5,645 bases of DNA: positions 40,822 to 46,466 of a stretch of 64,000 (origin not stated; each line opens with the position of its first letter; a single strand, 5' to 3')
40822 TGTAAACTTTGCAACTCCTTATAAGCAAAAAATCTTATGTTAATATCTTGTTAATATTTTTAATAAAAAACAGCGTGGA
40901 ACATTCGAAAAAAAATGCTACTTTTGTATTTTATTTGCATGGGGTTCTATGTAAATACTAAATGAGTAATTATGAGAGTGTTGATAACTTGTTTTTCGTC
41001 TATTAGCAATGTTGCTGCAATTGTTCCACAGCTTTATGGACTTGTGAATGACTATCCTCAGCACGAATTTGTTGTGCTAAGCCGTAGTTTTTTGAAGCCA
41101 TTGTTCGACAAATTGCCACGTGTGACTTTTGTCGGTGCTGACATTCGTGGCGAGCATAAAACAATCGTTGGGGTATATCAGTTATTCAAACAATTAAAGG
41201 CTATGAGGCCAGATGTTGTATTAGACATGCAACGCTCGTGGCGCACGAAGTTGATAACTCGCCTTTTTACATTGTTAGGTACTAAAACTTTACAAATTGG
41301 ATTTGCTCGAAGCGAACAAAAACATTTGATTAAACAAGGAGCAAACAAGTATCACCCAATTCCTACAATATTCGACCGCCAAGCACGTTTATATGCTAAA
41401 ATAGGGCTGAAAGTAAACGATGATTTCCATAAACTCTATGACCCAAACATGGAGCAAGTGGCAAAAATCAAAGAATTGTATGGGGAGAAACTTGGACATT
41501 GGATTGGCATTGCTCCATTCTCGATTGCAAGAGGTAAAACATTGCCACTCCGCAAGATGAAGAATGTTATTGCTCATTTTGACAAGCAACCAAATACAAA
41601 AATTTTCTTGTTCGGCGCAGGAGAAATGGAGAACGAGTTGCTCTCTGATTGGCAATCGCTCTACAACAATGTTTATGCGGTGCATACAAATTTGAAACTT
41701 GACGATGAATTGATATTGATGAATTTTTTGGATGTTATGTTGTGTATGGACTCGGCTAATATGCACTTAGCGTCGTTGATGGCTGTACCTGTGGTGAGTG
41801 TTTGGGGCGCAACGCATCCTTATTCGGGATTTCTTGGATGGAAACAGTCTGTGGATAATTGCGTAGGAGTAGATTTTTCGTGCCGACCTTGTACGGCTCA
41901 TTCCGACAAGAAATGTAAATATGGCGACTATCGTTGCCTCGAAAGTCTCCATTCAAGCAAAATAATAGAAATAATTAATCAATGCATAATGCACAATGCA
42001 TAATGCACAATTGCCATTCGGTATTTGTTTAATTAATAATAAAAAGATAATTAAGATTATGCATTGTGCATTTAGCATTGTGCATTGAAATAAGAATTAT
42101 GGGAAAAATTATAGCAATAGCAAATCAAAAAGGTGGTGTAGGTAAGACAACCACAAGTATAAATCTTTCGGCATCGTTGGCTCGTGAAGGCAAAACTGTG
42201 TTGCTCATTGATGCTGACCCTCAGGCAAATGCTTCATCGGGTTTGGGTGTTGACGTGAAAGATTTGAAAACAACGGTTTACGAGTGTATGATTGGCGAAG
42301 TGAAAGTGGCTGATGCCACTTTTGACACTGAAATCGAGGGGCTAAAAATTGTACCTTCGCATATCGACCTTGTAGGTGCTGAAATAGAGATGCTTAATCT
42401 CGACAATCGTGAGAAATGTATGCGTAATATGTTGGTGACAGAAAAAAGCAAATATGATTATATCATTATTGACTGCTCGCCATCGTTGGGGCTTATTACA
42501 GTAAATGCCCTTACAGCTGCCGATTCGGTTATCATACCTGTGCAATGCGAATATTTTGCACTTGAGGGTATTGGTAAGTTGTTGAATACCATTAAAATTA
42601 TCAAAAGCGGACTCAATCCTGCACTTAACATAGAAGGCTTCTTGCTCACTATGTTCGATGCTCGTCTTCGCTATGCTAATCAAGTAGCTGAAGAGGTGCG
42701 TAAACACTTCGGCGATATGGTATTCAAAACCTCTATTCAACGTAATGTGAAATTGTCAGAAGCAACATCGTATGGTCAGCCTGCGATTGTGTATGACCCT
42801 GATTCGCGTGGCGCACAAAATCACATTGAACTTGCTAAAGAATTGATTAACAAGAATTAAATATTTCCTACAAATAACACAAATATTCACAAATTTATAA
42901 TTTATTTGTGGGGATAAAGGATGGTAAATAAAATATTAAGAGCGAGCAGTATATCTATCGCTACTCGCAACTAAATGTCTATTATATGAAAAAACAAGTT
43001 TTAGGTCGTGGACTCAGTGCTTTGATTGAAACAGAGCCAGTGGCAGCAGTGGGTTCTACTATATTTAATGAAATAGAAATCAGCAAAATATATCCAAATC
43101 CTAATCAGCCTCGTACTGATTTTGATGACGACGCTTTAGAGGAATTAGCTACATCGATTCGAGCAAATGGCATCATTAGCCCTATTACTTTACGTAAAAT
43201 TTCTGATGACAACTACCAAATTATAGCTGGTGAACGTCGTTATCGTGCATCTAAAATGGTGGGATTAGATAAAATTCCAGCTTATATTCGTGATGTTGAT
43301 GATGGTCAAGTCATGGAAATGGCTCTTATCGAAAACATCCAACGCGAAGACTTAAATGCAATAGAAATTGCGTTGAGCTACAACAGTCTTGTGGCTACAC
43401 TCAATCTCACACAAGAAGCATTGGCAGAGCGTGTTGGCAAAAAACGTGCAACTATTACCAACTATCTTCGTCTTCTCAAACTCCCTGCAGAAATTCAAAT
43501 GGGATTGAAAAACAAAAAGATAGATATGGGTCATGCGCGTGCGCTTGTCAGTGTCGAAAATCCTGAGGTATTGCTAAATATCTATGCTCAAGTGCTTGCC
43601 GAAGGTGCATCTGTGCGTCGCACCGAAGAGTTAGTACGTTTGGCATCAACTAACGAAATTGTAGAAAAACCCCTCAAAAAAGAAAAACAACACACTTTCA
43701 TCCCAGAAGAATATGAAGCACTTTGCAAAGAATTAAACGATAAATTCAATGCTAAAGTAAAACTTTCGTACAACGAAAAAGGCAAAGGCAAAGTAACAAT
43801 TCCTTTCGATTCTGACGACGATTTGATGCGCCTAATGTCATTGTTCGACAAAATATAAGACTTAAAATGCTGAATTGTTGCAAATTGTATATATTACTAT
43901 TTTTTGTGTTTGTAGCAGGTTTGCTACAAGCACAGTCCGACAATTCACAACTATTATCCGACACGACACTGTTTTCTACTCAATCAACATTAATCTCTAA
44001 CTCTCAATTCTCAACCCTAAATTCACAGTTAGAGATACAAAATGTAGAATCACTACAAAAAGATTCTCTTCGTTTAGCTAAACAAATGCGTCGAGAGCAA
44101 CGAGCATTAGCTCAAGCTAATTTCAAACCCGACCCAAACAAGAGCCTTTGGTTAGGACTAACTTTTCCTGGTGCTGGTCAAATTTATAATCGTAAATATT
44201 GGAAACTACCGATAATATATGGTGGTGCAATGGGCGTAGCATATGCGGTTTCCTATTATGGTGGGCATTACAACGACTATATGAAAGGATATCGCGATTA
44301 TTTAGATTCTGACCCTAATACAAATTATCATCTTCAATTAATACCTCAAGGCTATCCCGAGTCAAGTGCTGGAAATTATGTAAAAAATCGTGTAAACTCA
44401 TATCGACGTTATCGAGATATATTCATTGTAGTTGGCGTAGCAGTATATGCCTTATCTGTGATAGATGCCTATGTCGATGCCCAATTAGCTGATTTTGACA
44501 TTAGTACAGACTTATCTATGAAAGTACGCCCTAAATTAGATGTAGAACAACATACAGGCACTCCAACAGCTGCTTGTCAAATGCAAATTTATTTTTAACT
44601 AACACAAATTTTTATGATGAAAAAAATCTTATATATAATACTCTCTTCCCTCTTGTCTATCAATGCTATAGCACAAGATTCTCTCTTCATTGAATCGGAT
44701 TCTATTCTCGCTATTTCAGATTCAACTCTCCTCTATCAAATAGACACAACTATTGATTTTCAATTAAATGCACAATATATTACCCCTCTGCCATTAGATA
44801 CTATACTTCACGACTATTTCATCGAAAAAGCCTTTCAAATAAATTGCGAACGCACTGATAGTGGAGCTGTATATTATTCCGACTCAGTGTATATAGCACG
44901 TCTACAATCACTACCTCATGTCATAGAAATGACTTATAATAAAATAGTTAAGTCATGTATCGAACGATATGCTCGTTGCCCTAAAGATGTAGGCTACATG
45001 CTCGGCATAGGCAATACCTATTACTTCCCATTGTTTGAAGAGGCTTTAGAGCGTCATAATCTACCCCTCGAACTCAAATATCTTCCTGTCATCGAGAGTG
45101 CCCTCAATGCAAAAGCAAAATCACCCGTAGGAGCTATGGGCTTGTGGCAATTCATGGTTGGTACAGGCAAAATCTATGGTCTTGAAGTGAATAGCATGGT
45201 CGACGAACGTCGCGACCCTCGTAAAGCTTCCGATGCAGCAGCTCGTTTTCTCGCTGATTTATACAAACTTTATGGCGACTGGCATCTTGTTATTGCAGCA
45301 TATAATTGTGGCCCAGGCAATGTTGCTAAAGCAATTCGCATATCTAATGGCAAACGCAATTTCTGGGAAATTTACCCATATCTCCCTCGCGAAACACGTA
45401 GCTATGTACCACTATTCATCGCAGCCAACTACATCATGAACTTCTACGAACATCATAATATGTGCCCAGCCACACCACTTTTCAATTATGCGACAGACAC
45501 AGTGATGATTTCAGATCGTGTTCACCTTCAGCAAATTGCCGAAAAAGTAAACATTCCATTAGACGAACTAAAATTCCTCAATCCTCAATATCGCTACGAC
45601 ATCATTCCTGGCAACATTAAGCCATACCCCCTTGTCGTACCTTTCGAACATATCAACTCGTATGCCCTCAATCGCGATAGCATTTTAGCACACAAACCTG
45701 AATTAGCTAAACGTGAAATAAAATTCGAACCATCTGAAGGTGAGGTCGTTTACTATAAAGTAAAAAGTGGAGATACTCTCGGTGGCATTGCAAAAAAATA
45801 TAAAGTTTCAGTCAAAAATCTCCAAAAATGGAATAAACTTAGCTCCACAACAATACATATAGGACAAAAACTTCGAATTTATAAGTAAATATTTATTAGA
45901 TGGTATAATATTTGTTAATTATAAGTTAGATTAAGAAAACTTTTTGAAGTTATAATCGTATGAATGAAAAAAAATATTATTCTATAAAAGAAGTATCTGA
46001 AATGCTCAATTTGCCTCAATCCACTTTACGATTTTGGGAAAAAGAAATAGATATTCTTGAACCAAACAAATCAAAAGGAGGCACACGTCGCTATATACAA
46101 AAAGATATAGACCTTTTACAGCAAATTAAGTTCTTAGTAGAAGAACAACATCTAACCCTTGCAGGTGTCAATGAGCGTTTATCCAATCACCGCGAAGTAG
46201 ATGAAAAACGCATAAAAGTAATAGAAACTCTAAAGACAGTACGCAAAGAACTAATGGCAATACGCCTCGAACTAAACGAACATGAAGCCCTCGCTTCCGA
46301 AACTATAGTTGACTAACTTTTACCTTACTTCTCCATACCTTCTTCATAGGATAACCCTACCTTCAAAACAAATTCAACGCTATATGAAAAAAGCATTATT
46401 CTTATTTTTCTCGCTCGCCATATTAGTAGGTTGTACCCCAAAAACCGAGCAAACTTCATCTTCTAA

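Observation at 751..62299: Heptamer arrays mark most gene and operon junctions of the backbone but are missing from the AT-rich islands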

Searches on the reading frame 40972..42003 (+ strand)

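Call 26: search_protein_families(library=pfam, proteins=[window:40972-42003:+])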
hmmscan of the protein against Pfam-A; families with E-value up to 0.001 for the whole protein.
window:40972-42003:+ (343 aa): 1 family
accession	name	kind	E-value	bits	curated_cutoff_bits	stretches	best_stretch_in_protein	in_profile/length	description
PF01075.23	Glyco_transf_9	-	7.2e-16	58.7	22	1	69-314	2-243/247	Glycosyltransferase family 9 (heptosyltransferase)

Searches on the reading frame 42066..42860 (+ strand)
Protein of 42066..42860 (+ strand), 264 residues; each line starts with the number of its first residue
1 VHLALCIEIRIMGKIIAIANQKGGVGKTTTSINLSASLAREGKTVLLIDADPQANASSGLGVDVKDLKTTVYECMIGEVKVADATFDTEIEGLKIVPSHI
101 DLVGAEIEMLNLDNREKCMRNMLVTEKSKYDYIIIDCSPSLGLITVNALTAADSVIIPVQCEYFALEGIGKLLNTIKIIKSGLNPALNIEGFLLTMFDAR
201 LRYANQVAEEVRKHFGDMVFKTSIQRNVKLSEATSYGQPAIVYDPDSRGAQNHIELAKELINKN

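Call 26: search_protein_families(library=pfam, proteins=[window:42066-42860:+])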
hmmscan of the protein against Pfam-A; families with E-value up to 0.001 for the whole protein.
window:42066-42860:+ (264 aa): 9 families
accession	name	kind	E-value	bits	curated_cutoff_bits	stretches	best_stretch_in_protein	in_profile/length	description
PF13614.12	AAA_31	-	4.1e-69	232.5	27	1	14-189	2-177/177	AAA domain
PF01656.29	CbiA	-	8.3e-29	100.5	25.4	1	16-239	1-124/125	CobQ/CobB/MinD/ParA nucleotide binding domain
PF10609.15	ParA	-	1.3e-11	44.9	27.1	1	14-260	4-245/246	NUBPL iron-transfer P-loop NTPase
PF09140.17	MipZ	-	3.7e-11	43.3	20.7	1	15-53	2-40/262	ATPase MipZ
PF06564.18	CBP_BcsQ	-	5.4e-11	42.9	21.3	1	14-258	2-231/234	Cellulose biosynthesis protein BcsQ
PF00142.24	Fer4_NifH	-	1.7e-09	38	25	1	21-262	7-246/271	4Fe-4S iron sulfur cluster binding proteins, NifH/frxC family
PF02374.21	ArsA_ATPase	-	3e-09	36.9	24.3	1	21-139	8-134/305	Anion-transporting ATPase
PF07015.17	VirC1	-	3.1e-05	23.9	24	1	14-52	2-40/231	VirC1 protein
PF00448.28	SRP54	-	0.00061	19.9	22.7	0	24-73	11-61/196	SRP54-type protein, GTPase domain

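Call 53: find_encoding_contigs(protein=window:42099-42860:+, flank=10000, max_places=10)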
Protein window:42099-42860:+ (253 aa): 23 contigs read that carry it; 10 places shown.
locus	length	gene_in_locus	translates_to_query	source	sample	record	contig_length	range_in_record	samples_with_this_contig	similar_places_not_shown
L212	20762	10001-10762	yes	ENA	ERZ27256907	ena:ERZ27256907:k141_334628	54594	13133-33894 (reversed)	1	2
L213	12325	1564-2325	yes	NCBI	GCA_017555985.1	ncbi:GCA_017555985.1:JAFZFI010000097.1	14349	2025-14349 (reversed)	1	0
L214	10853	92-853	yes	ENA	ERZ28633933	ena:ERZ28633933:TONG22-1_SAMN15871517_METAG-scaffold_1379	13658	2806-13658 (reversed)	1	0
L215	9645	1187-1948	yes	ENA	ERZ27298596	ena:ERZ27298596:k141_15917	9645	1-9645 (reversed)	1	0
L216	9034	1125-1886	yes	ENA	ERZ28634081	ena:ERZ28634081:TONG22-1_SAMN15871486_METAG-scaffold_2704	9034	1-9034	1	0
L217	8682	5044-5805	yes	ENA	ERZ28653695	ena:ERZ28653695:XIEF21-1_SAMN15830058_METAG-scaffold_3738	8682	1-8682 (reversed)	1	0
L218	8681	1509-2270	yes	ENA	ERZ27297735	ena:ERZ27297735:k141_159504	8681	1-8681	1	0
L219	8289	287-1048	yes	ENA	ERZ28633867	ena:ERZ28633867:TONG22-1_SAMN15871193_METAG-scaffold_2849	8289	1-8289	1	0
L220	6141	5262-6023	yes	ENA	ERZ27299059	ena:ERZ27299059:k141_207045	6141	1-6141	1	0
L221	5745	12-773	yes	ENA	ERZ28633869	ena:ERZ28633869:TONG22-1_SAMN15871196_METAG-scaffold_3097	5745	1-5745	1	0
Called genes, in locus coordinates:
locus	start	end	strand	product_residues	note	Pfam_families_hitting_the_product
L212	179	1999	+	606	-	PF02690:Na_Pi_cotrans, PF01895:PhoU (faint)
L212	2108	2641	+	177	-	PF07659:DUF1599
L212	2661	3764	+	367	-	PF07291:MauE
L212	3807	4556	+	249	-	PF00121:TIM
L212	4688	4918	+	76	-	PF12668:DUF3791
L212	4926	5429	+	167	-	PF13151:DUF3990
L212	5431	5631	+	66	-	-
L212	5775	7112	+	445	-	PF13173:AAA_14, PF13635:DUF4143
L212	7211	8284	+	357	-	-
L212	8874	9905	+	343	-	PF01075:Glyco_transf_9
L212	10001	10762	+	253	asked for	PF00142:Fer4_NifH, PF01656:CbiA, PF02374:ArsA_ATPase, PF06564:CBP_BcsQ, PF09140:MipZ (weak), PF10609:ParA, PF13614:AAA_31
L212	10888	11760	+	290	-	PF02195:ParB_N, PF17762:HTH_ParB, PF23552:ParB_C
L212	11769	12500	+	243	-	PF18935:DUF5683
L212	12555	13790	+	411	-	PF01464:SLT, PF01476:LysM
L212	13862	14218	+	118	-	PF00376:MerR, PF13411:MerR_1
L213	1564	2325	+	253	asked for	PF00142:Fer4_NifH, PF01656:CbiA, PF02374:ArsA_ATPase, PF06564:CBP_BcsQ, PF09140:MipZ (weak), PF10609:ParA, PF13614:AAA_31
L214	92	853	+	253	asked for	PF00142:Fer4_NifH, PF01656:CbiA, PF02374:ArsA_ATPase, PF06564:CBP_BcsQ, PF09140:MipZ (weak), PF10609:ParA, PF13614:AAA_31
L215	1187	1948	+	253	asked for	PF00142:Fer4_NifH, PF01656:CbiA, PF02374:ArsA_ATPase, PF06564:CBP_BcsQ, PF09140:MipZ (weak), PF10609:ParA, PF13614:AAA_31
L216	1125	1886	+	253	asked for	PF00142:Fer4_NifH, PF01656:CbiA, PF02374:ArsA_ATPase, PF06564:CBP_BcsQ, PF09140:MipZ (weak), PF10609:ParA, PF13614:AAA_31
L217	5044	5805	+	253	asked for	PF00142:Fer4_NifH, PF01656:CbiA, PF02374:ArsA_ATPase, PF06564:CBP_BcsQ, PF09140:MipZ (weak), PF10609:ParA, PF13614:AAA_31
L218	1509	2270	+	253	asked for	PF00142:Fer4_NifH, PF01656:CbiA, PF02374:ArsA_ATPase, PF06564:CBP_BcsQ, PF09140:MipZ (weak), PF10609:ParA, PF13614:AAA_31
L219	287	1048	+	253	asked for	PF00142:Fer4_NifH, PF01656:CbiA, PF02374:ArsA_ATPase, PF06564:CBP_BcsQ, PF09140:MipZ (weak), PF10609:ParA, PF13614:AAA_31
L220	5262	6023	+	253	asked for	PF00142:Fer4_NifH, PF01656:CbiA, PF02374:ArsA_ATPase, PF06564:CBP_BcsQ, PF09140:MipZ (weak), PF10609:ParA, PF13614:AAA_31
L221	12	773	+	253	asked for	PF00142:Fer4_NifH, PF01656:CbiA, PF02374:ArsA_ATPase, PF06564:CBP_BcsQ, PF09140:MipZ (weak), PF10609:ParA, PF13614:AAA_31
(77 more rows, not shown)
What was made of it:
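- Tried and rejected: ParA was used instead (call 53).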

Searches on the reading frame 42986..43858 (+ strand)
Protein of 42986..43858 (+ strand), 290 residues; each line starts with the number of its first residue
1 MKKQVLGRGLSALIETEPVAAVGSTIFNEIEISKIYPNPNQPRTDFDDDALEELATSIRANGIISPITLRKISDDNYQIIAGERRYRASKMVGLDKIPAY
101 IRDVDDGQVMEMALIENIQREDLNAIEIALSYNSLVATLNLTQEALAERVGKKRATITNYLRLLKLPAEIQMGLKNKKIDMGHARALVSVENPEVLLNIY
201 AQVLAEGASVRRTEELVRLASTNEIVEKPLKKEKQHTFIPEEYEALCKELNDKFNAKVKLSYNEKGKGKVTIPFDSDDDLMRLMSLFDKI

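Call 26: search_protein_families(library=pfam, proteins=[window:42986-43858:+])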
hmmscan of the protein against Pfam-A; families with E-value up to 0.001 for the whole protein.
window:42986-43858:+ (290 aa): 4 families
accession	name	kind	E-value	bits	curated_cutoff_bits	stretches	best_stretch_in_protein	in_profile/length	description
PF02195.25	ParB_N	-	8.9e-36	122.3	26.3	1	27-119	3-95/95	ParB N-terminal domain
PF17762.8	HTH_ParB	-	3.8e-33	114.1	22.6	1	121-218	1-98/102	ParB HTH domain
PF23552.2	ParB_C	-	3.6e-09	36.4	23.8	1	244-285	6-47/50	ParB dimerisation domain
PF01381.28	HTH_3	-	0.00013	22.4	23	1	139-162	8-31/55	Helix-turn-helix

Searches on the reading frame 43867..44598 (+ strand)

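Call 26: search_protein_families(library=pfam, proteins=[window:43867-44598:+])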
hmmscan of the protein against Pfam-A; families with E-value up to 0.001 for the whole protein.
window:43867-44598:+ (243 aa): 1 family
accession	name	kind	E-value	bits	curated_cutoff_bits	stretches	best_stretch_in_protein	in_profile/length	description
PF18935.5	DUF5683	-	3.9e-45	154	26.7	1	87-243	2-151/151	Family of unknown function (DUF5683)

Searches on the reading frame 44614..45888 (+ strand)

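Call 26: search_protein_families(library=pfam, proteins=[window:44614-45888:+])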
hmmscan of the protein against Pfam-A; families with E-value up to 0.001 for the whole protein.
window:44614-45888:+ (424 aa): 2 families
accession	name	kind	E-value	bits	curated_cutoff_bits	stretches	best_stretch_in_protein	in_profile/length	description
PF01464.25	SLT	-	1.4e-26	92.8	21.3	1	142-247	5-111/117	Transglycosylase SLT domain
PF01476.26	LysM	-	2.9e-18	66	20.9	1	381-422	1-42/43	LysM domain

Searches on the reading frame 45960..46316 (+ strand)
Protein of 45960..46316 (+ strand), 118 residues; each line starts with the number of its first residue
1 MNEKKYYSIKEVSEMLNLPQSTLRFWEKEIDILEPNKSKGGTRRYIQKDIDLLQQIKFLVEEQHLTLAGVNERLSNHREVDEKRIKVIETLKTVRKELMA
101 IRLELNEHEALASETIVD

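Call 26: search_protein_families(library=pfam, proteins=[window:45960-46316:+])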
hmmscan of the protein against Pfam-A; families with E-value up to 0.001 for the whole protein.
window:45960-46316:+ (118 aa): 3 families
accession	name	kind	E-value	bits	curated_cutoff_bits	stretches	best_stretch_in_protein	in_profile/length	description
PF13411.12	MerR_1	-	2.2e-17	63.3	21.6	1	7-75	1-67/69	MerR HTH family regulatory protein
PF00376.29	MerR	-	5.4e-11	42.6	28.2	1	8-45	1-38/38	MerR family regulatory protein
PF12728.13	HTH_17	-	0.00011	22.9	27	1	6-51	1-44/51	Helix-turn-helix domain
